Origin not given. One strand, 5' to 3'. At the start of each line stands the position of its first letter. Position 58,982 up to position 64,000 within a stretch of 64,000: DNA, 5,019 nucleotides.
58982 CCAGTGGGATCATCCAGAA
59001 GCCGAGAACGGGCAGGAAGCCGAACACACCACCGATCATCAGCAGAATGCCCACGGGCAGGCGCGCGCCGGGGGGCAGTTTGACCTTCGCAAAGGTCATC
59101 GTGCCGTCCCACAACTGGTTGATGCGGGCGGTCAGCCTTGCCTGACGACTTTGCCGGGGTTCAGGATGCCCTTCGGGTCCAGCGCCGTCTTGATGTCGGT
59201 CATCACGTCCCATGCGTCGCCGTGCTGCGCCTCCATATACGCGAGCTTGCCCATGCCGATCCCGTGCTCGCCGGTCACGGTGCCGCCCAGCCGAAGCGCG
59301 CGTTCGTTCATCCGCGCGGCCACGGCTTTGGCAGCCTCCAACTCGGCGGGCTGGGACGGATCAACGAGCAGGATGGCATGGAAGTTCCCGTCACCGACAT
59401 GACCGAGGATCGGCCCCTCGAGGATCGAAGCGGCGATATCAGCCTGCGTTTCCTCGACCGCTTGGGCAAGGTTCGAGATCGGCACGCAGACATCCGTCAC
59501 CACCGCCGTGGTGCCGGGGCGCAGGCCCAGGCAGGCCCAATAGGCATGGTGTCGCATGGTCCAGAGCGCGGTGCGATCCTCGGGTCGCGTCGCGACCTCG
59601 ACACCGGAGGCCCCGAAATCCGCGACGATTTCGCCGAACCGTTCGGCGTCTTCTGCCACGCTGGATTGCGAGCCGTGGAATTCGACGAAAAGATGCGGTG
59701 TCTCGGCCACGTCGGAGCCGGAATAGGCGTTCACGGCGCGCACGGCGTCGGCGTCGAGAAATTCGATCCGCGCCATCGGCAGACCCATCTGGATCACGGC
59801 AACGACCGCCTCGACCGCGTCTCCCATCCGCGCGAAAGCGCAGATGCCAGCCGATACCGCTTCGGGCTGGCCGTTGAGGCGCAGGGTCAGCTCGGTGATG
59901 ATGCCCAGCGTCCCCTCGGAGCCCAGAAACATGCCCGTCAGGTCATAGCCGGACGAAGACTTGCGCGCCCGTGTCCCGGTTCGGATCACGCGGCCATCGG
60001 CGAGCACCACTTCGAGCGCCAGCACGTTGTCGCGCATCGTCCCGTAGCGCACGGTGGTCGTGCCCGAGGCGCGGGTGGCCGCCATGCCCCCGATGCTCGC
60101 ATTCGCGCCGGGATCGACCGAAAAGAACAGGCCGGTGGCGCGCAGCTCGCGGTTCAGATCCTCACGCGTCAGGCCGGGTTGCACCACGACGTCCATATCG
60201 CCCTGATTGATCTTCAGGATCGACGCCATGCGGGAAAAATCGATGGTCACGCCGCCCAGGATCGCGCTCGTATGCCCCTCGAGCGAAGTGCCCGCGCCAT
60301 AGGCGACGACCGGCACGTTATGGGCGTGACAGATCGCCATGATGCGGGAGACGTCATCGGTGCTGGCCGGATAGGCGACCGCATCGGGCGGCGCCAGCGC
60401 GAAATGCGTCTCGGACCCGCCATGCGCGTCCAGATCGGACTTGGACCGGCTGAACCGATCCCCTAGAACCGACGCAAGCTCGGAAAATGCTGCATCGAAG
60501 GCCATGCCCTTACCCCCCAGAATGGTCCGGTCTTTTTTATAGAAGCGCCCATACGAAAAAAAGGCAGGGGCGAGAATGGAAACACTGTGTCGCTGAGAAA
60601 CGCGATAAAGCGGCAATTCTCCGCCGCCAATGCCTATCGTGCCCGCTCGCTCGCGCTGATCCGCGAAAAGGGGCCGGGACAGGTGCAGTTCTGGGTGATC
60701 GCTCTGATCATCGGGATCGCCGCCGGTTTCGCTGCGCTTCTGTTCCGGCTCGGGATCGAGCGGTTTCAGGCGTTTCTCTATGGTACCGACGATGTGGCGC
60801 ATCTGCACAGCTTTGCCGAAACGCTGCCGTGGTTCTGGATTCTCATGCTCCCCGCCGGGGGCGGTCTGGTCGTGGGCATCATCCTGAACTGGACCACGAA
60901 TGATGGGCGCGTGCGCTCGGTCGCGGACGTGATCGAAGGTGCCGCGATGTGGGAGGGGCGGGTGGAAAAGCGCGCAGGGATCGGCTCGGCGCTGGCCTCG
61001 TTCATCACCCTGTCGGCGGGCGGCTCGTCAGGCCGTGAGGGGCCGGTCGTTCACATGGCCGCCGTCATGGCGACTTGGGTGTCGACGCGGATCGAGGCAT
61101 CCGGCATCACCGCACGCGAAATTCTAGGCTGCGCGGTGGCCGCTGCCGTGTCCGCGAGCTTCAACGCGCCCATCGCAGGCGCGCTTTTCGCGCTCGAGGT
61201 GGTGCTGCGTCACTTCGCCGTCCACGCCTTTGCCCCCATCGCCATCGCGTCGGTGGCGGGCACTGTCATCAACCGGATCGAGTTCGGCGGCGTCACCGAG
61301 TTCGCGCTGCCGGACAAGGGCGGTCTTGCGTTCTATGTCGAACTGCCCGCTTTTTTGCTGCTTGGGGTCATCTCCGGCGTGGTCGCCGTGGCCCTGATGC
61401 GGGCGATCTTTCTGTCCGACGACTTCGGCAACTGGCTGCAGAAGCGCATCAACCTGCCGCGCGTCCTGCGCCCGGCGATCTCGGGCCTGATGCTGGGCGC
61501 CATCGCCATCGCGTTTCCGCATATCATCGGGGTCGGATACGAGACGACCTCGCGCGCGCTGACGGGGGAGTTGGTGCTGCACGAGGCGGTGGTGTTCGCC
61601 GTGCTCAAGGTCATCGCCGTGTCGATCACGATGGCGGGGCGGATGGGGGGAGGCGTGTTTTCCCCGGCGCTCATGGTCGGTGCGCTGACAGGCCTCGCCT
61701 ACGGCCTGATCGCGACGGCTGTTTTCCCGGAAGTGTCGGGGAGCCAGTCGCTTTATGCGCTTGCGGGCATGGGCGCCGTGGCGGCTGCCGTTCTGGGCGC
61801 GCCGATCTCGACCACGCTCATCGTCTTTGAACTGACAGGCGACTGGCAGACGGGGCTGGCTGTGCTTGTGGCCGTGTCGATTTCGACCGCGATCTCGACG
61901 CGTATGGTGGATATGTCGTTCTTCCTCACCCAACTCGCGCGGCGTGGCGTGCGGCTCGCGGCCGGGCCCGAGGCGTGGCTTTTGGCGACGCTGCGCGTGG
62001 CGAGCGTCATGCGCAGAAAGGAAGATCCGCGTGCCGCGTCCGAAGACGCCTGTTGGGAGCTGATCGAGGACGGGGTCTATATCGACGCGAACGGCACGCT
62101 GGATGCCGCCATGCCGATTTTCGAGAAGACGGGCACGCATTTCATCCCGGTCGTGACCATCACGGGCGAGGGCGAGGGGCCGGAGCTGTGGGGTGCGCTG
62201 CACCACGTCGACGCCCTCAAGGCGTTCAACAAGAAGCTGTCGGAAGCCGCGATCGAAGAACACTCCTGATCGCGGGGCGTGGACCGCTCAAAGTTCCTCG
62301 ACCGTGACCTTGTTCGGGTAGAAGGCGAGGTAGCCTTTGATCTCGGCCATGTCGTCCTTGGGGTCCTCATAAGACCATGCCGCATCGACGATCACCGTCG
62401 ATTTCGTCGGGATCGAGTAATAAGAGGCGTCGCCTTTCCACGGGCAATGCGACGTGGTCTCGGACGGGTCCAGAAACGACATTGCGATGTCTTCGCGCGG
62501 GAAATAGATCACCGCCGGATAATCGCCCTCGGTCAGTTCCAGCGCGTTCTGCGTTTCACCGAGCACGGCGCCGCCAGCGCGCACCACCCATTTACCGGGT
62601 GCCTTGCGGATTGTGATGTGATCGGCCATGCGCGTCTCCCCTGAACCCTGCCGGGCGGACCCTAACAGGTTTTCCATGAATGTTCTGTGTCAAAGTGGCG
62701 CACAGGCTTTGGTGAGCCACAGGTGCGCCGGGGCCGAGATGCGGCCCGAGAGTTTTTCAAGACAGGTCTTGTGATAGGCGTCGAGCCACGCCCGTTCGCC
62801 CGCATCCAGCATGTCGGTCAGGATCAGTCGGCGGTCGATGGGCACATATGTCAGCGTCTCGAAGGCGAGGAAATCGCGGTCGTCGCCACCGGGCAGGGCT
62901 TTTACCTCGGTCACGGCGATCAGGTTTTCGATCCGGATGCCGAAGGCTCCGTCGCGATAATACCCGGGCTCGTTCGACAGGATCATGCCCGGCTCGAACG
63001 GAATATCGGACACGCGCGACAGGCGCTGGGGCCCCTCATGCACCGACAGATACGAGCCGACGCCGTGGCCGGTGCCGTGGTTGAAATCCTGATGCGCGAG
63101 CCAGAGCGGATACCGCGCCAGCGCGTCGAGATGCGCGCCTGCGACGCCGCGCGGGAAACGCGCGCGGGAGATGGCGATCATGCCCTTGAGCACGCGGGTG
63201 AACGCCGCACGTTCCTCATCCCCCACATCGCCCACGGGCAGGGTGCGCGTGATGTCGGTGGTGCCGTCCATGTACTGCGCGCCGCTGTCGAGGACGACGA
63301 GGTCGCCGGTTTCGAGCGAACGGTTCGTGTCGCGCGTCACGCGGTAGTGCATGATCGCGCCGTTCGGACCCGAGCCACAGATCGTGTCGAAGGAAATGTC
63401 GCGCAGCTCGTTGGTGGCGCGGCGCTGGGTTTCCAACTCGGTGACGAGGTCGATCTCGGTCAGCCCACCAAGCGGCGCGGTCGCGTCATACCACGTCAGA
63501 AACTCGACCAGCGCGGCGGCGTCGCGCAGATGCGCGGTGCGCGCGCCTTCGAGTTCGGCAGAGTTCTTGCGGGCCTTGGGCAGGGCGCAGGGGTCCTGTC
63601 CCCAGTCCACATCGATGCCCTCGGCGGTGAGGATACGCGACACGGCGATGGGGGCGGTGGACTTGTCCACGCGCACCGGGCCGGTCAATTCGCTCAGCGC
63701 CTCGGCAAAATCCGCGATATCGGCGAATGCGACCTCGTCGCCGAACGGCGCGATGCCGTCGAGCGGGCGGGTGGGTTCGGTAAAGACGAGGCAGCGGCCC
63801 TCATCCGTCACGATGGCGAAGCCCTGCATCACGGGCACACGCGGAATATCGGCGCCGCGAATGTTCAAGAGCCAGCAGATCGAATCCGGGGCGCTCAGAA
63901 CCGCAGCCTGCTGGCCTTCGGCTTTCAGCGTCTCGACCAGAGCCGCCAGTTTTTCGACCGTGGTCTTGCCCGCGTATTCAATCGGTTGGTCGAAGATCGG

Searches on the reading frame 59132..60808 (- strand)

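Call 64: search_protein_families(library=pfam, proteins=[window:59132-60808:-], max_evalue=0.001)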
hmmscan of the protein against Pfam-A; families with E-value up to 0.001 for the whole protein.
window:59132-60808:- (558 aa): 2 families
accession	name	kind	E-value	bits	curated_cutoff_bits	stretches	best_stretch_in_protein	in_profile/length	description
PF02913.24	FAD-oxidase_C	-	2.9e-65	220.8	21.2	1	315-554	2-248/248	FAD linked oxidases, C-terminal domain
PF01565.28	FAD_binding_4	-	1.6e-39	135.2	26.4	1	141-278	1-139/139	FAD binding domain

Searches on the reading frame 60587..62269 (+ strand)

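Call 64: search_protein_families(library=pfam, proteins=[window:60587-62269:+], max_evalue=0.001)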
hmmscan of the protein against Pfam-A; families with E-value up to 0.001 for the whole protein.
window:60587-62269:+ (560 aa): 1 family
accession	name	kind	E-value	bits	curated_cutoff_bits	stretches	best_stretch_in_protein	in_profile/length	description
PF00654.25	Voltage_CLC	-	2.8e-76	257.4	24.8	1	92-437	1-345/346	Voltage gated chloride channel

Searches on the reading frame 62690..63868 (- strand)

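Call 64: search_protein_families(library=pfam, proteins=[window:62690-63868:-], max_evalue=0.001)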
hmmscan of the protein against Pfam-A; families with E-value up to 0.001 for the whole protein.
window:62690-63868:- (392 aa): 3 families
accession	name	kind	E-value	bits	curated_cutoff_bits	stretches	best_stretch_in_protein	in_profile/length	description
PF00557.29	Peptidase_M24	-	4.1e-52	177.4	23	1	109-321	3-208/208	Metallopeptidase family M24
PF16188.10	Peptidase_M24_C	-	2.5e-21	75.8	28.9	1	333-392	2-63/63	C-terminal region of peptidase_M24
PF16189.11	Creatinase_N_2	-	1.1e-12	48.7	29.7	1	1-105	53-161/161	Creatinase/Prolidase N-terminal domain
